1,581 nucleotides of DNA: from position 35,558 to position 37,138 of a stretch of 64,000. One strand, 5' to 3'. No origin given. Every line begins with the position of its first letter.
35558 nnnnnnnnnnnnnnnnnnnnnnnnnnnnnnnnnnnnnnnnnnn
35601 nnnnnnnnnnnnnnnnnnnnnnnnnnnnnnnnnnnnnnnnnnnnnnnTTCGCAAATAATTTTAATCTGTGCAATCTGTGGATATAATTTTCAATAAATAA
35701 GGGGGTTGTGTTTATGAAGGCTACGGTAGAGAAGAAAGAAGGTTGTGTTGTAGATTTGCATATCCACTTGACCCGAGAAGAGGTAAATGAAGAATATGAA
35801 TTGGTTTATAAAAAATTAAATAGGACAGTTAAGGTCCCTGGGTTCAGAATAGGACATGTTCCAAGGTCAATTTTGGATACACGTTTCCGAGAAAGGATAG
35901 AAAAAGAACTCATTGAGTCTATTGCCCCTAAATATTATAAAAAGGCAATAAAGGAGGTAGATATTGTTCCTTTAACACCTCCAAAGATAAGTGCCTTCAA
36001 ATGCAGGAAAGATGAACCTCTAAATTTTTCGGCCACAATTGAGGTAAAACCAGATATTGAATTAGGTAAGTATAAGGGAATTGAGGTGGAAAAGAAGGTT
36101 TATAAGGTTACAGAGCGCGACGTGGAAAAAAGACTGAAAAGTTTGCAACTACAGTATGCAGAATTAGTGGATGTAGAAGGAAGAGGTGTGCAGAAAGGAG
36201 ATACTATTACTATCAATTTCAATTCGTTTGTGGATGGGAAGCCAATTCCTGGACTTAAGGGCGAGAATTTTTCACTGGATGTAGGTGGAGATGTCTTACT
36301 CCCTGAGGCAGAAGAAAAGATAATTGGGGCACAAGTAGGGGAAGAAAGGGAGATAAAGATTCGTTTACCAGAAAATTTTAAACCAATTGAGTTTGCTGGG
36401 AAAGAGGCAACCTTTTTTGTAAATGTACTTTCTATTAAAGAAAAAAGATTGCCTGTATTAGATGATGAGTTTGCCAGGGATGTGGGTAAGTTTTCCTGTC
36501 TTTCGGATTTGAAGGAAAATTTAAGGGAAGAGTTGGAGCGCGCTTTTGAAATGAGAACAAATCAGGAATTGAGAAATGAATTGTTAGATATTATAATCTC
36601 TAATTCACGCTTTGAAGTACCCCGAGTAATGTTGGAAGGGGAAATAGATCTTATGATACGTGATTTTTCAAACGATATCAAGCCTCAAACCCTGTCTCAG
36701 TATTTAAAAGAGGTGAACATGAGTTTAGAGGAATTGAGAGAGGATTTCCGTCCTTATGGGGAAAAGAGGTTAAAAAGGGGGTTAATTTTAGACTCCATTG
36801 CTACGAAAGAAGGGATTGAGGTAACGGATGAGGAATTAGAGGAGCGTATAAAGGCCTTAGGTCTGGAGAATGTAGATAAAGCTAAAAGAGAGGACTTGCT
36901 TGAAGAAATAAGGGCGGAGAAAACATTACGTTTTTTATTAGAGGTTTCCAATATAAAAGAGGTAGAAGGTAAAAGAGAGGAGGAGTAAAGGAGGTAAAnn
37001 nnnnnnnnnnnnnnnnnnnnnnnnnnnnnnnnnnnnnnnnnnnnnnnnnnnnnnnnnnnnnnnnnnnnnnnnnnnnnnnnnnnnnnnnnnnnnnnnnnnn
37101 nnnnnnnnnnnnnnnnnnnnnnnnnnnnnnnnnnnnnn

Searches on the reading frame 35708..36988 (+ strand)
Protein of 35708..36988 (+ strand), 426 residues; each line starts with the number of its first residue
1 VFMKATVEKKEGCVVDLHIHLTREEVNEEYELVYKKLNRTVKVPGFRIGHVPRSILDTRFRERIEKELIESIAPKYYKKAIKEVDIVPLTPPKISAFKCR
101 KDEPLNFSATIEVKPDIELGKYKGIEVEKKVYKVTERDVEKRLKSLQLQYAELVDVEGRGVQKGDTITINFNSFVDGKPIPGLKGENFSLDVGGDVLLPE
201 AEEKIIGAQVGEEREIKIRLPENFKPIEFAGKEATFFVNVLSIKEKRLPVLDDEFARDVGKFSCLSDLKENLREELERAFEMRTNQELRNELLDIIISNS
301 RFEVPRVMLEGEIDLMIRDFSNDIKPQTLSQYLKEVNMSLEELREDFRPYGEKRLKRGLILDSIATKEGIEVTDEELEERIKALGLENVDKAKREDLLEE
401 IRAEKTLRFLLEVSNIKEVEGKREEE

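Call 10: search_protein_families(library=pfam, proteins=[window:35708-36988:+], max_evalue=0.001)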
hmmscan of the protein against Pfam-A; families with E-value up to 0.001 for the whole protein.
window:35708-36988:+ (426 aa): 3 families
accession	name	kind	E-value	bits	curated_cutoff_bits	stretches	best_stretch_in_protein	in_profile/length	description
PF05697.18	Trigger_N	-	6.2e-41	140.5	22.2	1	3-146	1-144/144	Bacterial trigger factor protein (TF)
PF05698.19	Trigger_C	-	1.4e-25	90.7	22.7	1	265-408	2-145/162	Bacterial trigger factor protein (TF) C-terminus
PF00254.34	FKBP_C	-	1.6e-07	32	21.1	1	161-238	5-91/94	FKBP-type peptidyl-prolyl cis-trans isomerase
